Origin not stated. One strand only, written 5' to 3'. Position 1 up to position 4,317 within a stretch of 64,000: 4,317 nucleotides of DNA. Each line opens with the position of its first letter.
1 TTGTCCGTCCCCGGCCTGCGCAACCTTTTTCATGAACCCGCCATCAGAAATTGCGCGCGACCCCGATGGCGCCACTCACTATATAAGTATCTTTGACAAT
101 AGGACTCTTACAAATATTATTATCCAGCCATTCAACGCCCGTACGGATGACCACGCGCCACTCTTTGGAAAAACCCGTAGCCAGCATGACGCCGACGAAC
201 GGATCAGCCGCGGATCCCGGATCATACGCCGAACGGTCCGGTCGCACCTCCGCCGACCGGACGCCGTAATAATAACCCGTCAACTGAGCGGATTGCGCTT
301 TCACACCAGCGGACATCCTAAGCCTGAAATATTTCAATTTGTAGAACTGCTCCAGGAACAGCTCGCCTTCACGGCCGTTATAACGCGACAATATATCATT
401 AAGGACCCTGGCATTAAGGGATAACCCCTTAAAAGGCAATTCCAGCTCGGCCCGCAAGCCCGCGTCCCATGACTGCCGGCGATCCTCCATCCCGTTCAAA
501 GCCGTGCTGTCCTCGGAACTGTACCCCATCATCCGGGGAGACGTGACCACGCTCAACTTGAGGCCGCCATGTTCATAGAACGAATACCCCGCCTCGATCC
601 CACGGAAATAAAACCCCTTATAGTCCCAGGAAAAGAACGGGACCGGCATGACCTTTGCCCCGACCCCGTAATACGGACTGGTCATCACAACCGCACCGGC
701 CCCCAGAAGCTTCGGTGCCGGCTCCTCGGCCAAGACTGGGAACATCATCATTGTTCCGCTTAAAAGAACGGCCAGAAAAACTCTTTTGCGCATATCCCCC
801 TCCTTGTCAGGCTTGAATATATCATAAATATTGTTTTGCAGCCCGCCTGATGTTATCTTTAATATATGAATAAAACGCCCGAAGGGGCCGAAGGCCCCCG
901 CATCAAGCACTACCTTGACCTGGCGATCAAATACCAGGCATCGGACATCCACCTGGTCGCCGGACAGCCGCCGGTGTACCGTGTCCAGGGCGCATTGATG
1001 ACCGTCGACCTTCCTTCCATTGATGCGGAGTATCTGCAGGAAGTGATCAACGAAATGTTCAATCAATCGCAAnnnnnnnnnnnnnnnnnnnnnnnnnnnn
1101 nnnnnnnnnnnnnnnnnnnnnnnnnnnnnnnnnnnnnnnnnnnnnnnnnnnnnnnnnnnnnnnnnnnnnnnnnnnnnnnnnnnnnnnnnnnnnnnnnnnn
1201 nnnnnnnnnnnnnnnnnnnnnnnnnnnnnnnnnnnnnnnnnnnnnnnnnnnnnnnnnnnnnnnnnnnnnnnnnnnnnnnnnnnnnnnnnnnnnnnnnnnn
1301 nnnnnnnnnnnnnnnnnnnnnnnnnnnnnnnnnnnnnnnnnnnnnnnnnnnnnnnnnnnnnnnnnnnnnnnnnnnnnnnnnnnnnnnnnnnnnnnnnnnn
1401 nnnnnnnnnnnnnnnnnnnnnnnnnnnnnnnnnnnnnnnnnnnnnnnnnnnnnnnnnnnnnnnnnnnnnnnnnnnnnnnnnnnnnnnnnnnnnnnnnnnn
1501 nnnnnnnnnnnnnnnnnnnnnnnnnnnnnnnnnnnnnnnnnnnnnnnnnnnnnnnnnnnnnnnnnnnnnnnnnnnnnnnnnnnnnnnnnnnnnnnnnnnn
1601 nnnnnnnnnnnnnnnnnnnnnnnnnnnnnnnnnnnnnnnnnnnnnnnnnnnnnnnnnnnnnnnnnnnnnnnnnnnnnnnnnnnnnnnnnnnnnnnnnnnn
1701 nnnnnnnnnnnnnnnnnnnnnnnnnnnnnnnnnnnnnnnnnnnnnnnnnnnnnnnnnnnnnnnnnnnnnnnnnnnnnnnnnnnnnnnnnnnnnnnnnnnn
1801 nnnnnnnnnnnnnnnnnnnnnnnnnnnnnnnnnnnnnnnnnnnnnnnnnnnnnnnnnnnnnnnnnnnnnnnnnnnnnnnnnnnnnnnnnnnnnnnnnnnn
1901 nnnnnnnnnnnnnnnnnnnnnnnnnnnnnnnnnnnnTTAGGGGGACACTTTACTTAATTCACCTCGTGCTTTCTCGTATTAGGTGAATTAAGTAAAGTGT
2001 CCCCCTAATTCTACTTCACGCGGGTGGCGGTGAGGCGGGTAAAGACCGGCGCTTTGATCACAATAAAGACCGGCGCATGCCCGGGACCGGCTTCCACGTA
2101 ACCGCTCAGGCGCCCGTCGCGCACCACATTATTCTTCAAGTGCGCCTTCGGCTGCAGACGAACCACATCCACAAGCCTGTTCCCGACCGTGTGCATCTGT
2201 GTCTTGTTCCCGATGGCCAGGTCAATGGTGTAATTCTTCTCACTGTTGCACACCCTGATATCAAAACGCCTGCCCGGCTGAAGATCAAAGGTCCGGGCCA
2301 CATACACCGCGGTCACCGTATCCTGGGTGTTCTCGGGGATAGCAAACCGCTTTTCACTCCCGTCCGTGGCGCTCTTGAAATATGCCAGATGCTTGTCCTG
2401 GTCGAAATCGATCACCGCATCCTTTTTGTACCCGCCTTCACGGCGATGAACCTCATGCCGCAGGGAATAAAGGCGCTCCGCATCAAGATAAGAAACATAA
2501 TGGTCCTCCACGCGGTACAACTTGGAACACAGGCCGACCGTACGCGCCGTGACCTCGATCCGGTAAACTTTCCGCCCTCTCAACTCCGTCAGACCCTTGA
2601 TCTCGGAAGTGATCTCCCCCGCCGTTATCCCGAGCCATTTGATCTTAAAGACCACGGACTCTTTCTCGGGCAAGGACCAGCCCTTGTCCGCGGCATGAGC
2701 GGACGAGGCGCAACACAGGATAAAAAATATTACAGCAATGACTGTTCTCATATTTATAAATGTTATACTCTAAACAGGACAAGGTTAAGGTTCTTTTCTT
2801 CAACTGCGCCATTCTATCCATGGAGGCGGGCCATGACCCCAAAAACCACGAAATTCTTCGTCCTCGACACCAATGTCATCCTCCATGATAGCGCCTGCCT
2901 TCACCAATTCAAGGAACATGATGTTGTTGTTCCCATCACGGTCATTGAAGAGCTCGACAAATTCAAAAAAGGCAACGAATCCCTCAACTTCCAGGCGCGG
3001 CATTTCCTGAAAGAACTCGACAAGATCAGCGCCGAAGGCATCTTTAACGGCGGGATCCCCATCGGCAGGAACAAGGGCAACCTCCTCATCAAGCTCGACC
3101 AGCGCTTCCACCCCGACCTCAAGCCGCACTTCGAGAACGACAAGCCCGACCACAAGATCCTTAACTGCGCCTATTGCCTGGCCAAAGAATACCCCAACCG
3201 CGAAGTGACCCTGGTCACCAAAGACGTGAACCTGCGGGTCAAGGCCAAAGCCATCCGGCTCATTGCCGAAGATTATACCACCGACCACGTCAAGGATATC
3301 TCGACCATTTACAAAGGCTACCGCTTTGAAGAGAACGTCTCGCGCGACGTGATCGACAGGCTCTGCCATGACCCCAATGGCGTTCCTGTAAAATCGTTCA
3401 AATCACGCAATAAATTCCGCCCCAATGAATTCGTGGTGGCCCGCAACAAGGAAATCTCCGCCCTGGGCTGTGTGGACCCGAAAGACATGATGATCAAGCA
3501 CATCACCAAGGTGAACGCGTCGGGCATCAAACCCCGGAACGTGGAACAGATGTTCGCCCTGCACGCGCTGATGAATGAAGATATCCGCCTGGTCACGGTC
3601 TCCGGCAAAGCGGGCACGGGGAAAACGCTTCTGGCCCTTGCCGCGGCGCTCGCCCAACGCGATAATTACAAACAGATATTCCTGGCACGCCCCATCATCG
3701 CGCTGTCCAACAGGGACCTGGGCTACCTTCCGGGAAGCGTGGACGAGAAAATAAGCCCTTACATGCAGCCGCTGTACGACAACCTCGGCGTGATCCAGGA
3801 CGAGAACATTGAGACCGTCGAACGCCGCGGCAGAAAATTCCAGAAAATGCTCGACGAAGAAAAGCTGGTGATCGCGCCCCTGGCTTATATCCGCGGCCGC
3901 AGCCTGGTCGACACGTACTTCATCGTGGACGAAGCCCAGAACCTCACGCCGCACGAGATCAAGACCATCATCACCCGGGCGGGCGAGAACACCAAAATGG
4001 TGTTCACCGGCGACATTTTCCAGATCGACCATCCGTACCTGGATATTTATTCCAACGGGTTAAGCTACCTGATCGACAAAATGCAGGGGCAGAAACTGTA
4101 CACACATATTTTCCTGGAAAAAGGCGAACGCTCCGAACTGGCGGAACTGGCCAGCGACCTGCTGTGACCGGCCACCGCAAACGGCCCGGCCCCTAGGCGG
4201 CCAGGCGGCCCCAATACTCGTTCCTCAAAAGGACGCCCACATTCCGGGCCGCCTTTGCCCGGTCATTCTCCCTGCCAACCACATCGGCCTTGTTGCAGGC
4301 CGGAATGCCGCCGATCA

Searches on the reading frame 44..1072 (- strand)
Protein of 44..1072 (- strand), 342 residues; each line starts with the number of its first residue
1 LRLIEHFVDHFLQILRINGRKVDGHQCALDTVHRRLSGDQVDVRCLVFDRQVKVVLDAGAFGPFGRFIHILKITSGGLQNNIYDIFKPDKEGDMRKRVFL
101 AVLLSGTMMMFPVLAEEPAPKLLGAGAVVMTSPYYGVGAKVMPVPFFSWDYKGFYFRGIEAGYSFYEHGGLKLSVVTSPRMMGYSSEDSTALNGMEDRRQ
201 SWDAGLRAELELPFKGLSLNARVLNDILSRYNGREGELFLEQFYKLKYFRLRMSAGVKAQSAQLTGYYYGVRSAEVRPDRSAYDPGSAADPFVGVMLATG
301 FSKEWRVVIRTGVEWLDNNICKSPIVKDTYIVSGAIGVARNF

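Call 46: search_protein_families(library=pfam, proteins=[window:44-1072:-], max_evalue=0.000001)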
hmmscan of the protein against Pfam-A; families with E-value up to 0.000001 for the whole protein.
window:44-1072:- (342 aa): 1 family
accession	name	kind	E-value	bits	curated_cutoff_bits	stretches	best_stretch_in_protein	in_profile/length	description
PF06629.18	MipA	-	2.6e-40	139.4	24.2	1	123-342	1-221/221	MltA-interacting protein MipA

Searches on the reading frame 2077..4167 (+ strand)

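Call 46: search_protein_families(library=pfam, proteins=[window:2077-4167:+], max_evalue=0.000001)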
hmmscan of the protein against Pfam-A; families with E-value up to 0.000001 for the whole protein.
window:2077-4167:+ (696 aa): 3 families
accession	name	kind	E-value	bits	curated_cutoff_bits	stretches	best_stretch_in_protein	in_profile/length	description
PF02562.22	PhoH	-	1.1e-48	166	27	1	484-682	2-188/205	PhoH-like protein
PF13638.12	PIN_4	-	2.6e-35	122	21.9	1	261-400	1-131/132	PIN domain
PF13604.12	AAA_30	-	2.9e-07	30.9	27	0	488-650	3-128/191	AAA domain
